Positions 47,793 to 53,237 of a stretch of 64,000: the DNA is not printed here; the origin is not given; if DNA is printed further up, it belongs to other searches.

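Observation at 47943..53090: Secretin with a built-in ~1240-aa C-terminal TPR-like repeat tail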

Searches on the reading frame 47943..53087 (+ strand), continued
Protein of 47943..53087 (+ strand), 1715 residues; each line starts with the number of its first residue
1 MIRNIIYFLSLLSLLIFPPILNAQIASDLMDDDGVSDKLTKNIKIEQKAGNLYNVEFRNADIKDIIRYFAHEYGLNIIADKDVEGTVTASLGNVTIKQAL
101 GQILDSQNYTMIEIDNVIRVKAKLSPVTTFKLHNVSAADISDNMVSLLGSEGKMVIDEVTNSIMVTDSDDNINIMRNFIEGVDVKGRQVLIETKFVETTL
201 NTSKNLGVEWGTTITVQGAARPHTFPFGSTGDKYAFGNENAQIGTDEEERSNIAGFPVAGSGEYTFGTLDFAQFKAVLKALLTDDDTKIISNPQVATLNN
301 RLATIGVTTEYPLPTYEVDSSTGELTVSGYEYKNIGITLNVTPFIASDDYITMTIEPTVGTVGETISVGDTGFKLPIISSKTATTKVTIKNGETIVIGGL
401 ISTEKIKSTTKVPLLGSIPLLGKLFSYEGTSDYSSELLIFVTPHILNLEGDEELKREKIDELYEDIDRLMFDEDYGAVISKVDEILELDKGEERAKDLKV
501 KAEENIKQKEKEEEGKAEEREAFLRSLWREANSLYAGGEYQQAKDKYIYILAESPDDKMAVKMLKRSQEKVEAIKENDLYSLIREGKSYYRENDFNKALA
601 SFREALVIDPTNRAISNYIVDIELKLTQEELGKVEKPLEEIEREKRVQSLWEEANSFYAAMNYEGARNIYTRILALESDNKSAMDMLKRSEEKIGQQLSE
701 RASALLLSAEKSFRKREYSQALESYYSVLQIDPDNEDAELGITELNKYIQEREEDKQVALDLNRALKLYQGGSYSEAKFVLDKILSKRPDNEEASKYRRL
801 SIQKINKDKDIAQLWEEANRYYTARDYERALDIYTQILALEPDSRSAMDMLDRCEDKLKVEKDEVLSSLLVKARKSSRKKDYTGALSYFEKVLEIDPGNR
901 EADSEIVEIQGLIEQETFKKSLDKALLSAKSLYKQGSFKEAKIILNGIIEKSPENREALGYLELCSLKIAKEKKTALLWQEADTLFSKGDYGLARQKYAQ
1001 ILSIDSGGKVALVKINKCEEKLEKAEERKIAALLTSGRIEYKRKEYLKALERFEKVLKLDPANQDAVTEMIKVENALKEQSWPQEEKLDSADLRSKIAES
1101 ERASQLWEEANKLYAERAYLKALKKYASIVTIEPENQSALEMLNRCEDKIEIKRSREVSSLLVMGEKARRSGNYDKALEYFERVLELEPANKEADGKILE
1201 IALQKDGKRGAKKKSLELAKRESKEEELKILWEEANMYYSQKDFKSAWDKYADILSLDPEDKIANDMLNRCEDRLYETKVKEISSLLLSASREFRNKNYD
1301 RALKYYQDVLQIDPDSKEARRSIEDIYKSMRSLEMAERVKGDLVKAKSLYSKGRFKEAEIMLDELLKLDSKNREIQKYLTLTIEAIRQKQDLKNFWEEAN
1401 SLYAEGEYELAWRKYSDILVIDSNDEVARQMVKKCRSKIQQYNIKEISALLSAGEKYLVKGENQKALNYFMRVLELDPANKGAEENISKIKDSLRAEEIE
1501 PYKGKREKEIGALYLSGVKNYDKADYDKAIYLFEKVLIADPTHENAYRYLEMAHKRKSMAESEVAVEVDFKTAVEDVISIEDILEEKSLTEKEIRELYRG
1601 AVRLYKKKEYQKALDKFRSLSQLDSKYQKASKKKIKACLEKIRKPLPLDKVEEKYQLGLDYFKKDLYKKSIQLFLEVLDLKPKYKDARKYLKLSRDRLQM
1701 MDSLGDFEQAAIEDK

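Call 58: find_related_loci(query=A1, collection=genome_contigs, flank=6000)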
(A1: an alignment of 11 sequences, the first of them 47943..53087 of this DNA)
Query A1 (1715 aa) in genome_contigs; peptide patterns used: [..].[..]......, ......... (x = any residue, [..] = any of these).
600 stretches matched a pattern (row limit reached: there are more); 592 encode a relative of the query (tblastn E <= 1e-3); the best 80 are kept; 80 distinct loci.
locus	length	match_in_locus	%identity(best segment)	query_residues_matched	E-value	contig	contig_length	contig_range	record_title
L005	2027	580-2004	54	2-469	1e-160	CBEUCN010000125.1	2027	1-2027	MAG TPA_asm: uncultured bacterium isolate SRR24791474_binner13_Refined_21 genome assembly, contig: ERZ25515408.5819, who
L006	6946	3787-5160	37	24-458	3e-69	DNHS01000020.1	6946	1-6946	MAG TPA_asm: Candidatus Omnitrophota bacterium isolate UBA10183 contig_99713, whole genome shotgun sequence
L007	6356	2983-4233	39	46-446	3e-67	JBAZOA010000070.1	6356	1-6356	MAG: Candidatus Omnitrophota bacterium isolate SO_2017_LW4_83 scaffold_23768_c1_LW137-91_2017, whole genome shotgun sequ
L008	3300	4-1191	39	69-446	2e-67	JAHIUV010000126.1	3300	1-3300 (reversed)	MAG: Candidatus Omnitrophota bacterium isolate MM_PC_MetaG.mb.37 MM_PC_MetaG.mb.37_k141_1100645, whole genome shotgun se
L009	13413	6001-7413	35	2-449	5e-66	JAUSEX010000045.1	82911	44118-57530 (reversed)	MAG: Candidatus Omnitrophota bacterium isolate E14_maxbin.253 E14_k141_177335, whole genome shotgun sequence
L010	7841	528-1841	35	45-464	2e-65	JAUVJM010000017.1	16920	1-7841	MAG: bacterium isolate CSMAG_454 CSMAG_454_k127_784727_length_16920_cov_35.7220, whole genome shotgun sequence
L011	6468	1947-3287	37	46-468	1e-65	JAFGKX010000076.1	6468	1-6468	MAG: Candidatus Omnitrophota bacterium isolate Zod_Metabat.364 k87_7403498, whole genome shotgun sequence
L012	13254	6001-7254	35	57-458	3e-63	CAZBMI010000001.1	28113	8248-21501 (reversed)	MAG TPA_asm: uncultured Planctomycetia bacterium isolate binchicken_co77_39 genome assembly, contig: NODE_2043_length_28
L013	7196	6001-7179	36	50-427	6e-60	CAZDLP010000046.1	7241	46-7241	MAG TPA_asm: uncultured Planctomycetia bacterium isolate binchicken_co243_227 genome assembly, contig: NODE_9901_length_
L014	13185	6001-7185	34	51-447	2e-53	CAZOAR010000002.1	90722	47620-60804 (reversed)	MAG TPA_asm: uncultured Gemmatimonadota bacterium isolate binchicken_co275_497 genome assembly, contig: NODE_156_length_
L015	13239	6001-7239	33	56-453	5e-52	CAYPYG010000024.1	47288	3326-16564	MAG TPA_asm: uncultured Elusimicrobiaceae bacterium isolate binchicken_co20_337 genome assembly, contig: NODE_1757_lengt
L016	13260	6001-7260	34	51-446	4e-51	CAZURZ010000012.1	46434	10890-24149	MAG TPA_asm: uncultured Elusimicrobia sp. isolate SRP287453_co1_212 genome assembly, contig: NODE_1170_length_46434_cov_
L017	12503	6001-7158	34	56-446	2e-50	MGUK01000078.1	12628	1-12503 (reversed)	MAG: Elusimicrobia bacterium GWF2_62_30 gwf2_scaffold_5852, whole genome shotgun sequence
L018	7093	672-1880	31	56-448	3e-50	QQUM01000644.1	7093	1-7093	MAG: Calditrichaeota bacterium isolate CLD5 2586, whole genome shotgun sequence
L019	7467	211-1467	34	51-446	3e-49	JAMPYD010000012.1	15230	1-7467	MAG: Elusimicrobiota bacterium isolate R2F_R2FSRR_metabat.61 R2F_C2115, whole genome shotgun sequence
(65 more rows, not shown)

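Call 70: search_protein_families(library=pfam, proteins=[P0012, P0101], max_evalue=0.001)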
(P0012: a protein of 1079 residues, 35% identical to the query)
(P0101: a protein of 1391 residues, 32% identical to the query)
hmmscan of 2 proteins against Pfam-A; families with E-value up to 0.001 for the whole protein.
P0012 (1079 aa): 13 families
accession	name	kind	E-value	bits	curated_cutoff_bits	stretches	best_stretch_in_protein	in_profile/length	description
PF00263.26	Secretin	-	6.3e-44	150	27.5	1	899-1065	1-169/169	Bacterial type II and III secretion system protein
PF11741.13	AMIN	-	6.8e-35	119.6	20.5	3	469-564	2-100/101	AMIN domain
PF07719.23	TPR_2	-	6.8e-26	88.7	27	3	223-255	2-34/34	Tetratricopeptide repeat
PF00515.34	TPR_1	-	1.3e-16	60.1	27.8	0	315-346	3-34/34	Tetratricopeptide repeat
PF13414.12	TPR_11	-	1.2e-15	57.3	26.8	1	397-430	1-34/42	TPR repeat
PF03958.22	Secretin_N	-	2.4e-11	44.1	28.2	1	771-834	1-69/69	Bacterial type II/III secretion system short domain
PF21305.2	type_II_gspD_N0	-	1.3e-08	35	27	1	692-757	1-71/71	GspD-like, N0 domain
PF13181.12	TPR_8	-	3.3e-08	33.5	25.7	0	154-173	14-33/34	Tetratricopeptide repeat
PF13432.12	TPR_16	-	6.1e-07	30.2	32.7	0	317-352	1-36/65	Tetratricopeptide repeat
PF07660.19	STN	-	3.6e-06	27.1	28.4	1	712-759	1-51/52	Secretin and TonB N terminus short domain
PF14559.12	TPR_19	-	3.8e-06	27.6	25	0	402-440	3-41/68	Tetratricopeptide repeat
PF13428.12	TPR_14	-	4.7e-06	27.2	23.5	0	316-351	4-39/44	Tetratricopeptide repeat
PF24575.1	TPR_Slam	-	0.00055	20.8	35.2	0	224-256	49-81/104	Surface lipoprotein assembly modifier, N-terminal TPR repeats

P0101 (1391 aa): 13 families
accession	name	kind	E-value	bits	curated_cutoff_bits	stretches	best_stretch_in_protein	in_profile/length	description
PF00263.26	Secretin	-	3.6e-40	137.8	27.5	1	1205-1388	1-168/169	Bacterial type II and III secretion system protein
PF07719.23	TPR_2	-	1.8e-17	62.4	27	1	94-124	1-31/34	Tetratricopeptide repeat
PF03958.22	Secretin_N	-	1.3e-12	48.1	28.2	1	1050-1133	4-69/69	Bacterial type II/III secretion system short domain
PF00515.34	TPR_1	-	1.1e-11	44.4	27.8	1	94-125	1-32/34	Tetratricopeptide repeat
PF13414.12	TPR_11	-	1.1e-08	35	26.8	0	457-491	6-40/42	TPR repeat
PF07660.19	STN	-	5.3e-08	33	28.4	1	734-780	1-50/52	Secretin and TonB N terminus short domain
PF14559.12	TPR_19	-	3.3e-07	31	25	1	455-500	1-45/68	Tetratricopeptide repeat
PF13174.12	TPR_6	-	1.8e-06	28.7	26.3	1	96-122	2-28/33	Tetratricopeptide repeat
PF13181.12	TPR_8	-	2.2e-06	27.8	25.7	0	94-126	1-33/34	Tetratricopeptide repeat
PF13176.12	TPR_7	-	2.8e-05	24.3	27.9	0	97-124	2-29/36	Tetratricopeptide repeat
PF13432.12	TPR_16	-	0.00021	22.1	32.7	0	88-125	27-62/65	Tetratricopeptide repeat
PF13428.12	TPR_14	-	0.00049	21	23.5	0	449-488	5-44/44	Tetratricopeptide repeat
PF21305.2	type_II_gspD_N0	-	0.0007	19.8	27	0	714-770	1-61/71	GspD-like, N0 domain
